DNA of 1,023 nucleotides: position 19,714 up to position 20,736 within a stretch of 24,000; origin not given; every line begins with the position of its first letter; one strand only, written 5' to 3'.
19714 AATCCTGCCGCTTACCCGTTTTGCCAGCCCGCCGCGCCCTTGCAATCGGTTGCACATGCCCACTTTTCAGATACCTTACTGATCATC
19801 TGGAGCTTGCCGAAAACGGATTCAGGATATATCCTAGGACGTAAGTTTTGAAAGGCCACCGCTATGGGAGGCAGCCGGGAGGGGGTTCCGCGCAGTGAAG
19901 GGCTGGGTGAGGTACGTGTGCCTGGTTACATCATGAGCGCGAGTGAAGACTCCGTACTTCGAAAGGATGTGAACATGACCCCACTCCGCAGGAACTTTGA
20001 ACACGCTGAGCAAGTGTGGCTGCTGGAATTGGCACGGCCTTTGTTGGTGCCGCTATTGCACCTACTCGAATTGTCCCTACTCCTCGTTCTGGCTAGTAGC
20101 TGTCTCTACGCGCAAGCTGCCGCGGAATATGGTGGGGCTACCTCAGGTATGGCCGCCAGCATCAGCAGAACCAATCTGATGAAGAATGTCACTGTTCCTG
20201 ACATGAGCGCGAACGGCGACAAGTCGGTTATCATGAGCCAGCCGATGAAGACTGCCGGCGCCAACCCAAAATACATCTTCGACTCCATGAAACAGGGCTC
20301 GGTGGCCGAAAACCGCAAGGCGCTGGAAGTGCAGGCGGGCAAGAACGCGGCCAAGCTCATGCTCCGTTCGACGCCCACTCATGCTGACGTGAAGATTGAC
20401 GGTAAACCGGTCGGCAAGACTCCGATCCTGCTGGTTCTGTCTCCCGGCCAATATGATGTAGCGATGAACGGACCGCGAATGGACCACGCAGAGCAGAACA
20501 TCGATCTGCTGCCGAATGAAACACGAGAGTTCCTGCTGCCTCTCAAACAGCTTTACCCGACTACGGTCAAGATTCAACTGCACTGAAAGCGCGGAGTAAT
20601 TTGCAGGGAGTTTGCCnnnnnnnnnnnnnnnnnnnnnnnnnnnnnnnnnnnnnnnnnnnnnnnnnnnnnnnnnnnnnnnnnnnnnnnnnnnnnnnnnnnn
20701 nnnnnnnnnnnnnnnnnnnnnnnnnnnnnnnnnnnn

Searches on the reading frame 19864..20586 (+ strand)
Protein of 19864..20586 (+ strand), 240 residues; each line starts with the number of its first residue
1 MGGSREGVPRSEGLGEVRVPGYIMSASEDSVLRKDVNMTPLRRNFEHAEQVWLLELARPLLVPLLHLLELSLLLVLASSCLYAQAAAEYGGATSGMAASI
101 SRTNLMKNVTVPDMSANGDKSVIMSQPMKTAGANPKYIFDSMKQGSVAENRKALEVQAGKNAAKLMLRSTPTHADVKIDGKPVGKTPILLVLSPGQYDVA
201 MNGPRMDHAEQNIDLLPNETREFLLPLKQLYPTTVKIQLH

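Call 7: search_protein_families(library=ncbifam, proteins=[window:19864-20586:+], max_evalue=0.0001)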
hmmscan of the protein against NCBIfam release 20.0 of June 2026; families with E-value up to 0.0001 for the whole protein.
window:19864-20586:+ (240 aa): 0 families

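Call 44: search_protein_families(library=pfam, proteins=[window:19864-20586:+], max_evalue=0.001)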
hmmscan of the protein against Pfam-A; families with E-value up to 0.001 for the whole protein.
window:19864-20586:+ (240 aa): 1 family
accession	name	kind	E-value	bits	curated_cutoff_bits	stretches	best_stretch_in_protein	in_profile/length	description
PF08308.17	PEGA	-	2.7e-09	37.2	20.8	1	164-229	3-69/71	PEGA domain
